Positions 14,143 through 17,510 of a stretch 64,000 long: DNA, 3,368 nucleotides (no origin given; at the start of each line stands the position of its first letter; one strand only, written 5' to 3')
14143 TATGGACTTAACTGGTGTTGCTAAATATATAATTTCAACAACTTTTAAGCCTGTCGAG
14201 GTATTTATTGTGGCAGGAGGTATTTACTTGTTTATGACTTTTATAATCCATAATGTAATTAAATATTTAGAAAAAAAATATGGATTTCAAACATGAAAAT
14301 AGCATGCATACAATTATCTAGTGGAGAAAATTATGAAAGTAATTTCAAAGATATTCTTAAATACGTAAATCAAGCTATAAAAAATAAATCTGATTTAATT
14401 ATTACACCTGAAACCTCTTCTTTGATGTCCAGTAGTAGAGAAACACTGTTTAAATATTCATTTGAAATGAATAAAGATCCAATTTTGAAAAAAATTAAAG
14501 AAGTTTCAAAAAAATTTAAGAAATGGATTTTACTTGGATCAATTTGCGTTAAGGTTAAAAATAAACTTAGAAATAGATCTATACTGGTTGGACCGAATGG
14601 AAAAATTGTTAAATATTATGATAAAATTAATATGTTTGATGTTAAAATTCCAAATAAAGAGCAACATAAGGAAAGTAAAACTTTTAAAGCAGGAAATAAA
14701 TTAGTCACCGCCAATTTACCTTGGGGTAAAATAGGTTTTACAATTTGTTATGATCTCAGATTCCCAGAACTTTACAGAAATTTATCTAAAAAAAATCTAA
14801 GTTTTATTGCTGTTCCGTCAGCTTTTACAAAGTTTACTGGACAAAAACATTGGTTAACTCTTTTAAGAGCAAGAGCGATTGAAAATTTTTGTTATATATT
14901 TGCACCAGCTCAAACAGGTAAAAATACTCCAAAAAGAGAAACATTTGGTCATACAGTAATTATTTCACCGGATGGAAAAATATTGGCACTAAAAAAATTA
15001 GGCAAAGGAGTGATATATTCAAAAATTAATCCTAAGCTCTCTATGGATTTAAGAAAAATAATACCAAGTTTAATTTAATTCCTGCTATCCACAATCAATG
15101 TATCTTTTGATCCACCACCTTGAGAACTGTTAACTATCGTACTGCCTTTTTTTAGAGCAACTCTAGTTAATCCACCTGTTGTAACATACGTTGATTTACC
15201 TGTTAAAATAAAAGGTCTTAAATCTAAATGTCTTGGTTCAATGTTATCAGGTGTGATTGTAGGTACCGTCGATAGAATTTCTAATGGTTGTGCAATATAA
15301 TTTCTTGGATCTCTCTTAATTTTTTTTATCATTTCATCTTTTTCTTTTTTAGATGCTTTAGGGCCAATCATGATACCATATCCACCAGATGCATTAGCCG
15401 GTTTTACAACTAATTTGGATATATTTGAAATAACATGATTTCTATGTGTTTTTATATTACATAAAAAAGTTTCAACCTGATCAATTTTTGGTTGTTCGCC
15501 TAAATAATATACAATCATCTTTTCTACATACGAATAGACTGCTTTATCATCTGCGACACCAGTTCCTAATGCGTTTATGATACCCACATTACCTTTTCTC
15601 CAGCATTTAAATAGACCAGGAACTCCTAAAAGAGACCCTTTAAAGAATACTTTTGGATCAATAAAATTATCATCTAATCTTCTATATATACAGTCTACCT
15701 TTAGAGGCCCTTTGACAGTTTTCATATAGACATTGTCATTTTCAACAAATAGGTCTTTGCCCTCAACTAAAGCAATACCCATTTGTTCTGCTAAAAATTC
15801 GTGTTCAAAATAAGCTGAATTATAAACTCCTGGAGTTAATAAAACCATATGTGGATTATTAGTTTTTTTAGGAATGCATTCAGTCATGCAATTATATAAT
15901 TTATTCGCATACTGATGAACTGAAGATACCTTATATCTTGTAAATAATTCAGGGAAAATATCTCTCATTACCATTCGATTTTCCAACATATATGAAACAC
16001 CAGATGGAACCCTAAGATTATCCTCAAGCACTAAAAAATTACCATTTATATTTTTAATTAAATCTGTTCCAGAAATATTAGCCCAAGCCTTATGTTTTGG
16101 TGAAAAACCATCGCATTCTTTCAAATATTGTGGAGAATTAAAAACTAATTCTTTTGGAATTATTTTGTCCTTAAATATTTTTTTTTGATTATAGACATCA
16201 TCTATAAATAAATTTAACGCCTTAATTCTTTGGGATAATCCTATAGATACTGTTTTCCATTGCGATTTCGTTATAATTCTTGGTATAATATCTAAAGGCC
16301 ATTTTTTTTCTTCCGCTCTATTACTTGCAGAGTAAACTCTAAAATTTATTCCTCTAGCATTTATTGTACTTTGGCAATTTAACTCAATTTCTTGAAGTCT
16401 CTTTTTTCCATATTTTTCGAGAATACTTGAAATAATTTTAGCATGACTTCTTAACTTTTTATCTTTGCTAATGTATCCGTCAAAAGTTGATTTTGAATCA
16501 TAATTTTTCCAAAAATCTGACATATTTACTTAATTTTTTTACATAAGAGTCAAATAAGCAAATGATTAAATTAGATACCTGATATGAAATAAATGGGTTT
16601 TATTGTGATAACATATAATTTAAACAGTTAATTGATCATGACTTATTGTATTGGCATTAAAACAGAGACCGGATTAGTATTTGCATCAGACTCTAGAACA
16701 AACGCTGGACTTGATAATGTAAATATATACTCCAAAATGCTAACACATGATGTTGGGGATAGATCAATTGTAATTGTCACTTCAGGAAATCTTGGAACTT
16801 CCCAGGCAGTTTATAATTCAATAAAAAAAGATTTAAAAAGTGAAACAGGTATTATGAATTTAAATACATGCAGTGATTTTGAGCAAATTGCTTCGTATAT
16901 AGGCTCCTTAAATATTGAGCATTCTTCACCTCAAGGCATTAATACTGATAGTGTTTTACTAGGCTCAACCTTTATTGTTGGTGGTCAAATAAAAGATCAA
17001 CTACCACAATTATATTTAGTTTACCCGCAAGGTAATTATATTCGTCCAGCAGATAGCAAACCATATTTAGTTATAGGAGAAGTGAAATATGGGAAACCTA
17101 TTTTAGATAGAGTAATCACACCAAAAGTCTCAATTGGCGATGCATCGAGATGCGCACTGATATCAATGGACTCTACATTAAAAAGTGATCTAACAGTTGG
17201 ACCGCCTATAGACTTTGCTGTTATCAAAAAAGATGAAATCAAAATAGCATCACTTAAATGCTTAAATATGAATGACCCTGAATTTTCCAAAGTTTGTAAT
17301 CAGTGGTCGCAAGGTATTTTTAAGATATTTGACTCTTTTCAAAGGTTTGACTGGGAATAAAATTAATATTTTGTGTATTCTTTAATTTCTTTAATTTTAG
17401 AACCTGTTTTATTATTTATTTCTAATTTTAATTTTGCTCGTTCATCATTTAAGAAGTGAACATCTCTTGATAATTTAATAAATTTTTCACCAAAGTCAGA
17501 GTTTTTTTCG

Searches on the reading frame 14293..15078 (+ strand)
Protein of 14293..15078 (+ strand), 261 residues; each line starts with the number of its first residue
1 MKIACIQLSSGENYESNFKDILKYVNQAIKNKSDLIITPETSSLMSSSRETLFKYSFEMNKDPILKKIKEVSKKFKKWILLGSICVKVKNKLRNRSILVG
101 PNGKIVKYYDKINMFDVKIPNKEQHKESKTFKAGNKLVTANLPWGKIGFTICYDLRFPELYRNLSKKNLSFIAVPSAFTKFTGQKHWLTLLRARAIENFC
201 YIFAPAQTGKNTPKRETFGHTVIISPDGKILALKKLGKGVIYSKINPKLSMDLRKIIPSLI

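Call 18: search_protein_families(library=pfam, proteins=[window:14293-15078:+])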
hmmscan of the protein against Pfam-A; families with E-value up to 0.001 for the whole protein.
window:14293-15078:+ (261 aa): 1 family
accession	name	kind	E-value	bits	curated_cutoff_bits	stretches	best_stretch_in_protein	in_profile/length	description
PF00795.27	CN_hydrolase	-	1.8e-48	165.5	23.2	1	2-249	1-250/256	Carbon-nitrogen hydrolase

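Call 53: search_protein_families(library=ncbifam, proteins=[window:14293-15078:+], max_evalue=1e-8)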
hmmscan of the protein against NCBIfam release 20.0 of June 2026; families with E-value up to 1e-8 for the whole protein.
window:14293-15078:+ (261 aa): 8 families
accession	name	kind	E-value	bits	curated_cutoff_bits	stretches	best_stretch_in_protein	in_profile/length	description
NF043013.1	DeGluthAmidYersProt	equivalog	2.3e-60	204.1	500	1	2-233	5-238/278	deaminated glutathione amidase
NF033621.1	de_GSH_amidase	exception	1.8e-29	102.9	355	1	2-260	1-250/260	deaminated glutathione amidase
NF007757.0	PRK10438.1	equivalog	1.6e-22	80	249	1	32-251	34-234/256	amidohydrolase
TIGR03381.1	agmatine_aguB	equivalog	2.6e-19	69.6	410.25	1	2-246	2-254/279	N-carbamoylputrescine amidase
TIGR00546.1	lnt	equivalog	9.1e-19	67.9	132.9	1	11-209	177-384/395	apolipoprotein N-acyltransferase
NF010588.0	PRK13981.1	equivalog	5.4e-16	58.1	479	1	6-203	12-202/546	NAD+ synthase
NF040852.1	nitrile_Arch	equivalog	9.6e-16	57.7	500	1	2-233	2-222/262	nitrilase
NF009803.0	PRK13287.1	equivalog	1e-09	37.7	406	1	9-254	27-266/333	formamidase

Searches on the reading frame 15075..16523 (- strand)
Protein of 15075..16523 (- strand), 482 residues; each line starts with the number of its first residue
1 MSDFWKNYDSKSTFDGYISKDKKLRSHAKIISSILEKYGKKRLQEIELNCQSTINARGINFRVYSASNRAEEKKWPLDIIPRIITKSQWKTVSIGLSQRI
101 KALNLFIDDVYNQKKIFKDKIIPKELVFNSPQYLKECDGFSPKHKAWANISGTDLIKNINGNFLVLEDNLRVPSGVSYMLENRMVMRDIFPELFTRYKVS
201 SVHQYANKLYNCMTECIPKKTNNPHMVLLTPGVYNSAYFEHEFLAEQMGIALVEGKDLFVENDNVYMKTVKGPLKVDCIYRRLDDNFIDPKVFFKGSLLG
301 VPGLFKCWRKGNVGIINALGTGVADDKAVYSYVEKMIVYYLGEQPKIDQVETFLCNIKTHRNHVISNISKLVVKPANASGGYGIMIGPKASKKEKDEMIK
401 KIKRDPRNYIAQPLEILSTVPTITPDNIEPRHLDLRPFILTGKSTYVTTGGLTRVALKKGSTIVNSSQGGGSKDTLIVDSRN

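Call 18: search_protein_families(library=pfam, proteins=[window:15075-16523:-])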
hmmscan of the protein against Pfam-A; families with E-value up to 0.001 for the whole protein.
window:15075-16523:- (482 aa): 2 families
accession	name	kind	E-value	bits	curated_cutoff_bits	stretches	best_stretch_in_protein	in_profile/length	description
PF14403.11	CP_ATPgrasp_2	-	7.9e-154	512.6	32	1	81-456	1-374/374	Circularly permuted ATP-grasp type 2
PF04174.18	CP_ATPgrasp_1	-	1e-128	429.4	23.1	1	81-412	1-332/332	A circularly permuted ATPgrasp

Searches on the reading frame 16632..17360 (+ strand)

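Call 18: search_protein_families(library=pfam, proteins=[window:16632-17360:+])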
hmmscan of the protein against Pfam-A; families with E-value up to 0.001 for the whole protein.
window:16632-17360:+ (242 aa): 1 family
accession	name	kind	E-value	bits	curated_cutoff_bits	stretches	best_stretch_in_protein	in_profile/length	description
PF00227.31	Proteasome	-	1e-09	38.8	22.4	1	6-198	7-189/189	Proteasome subunit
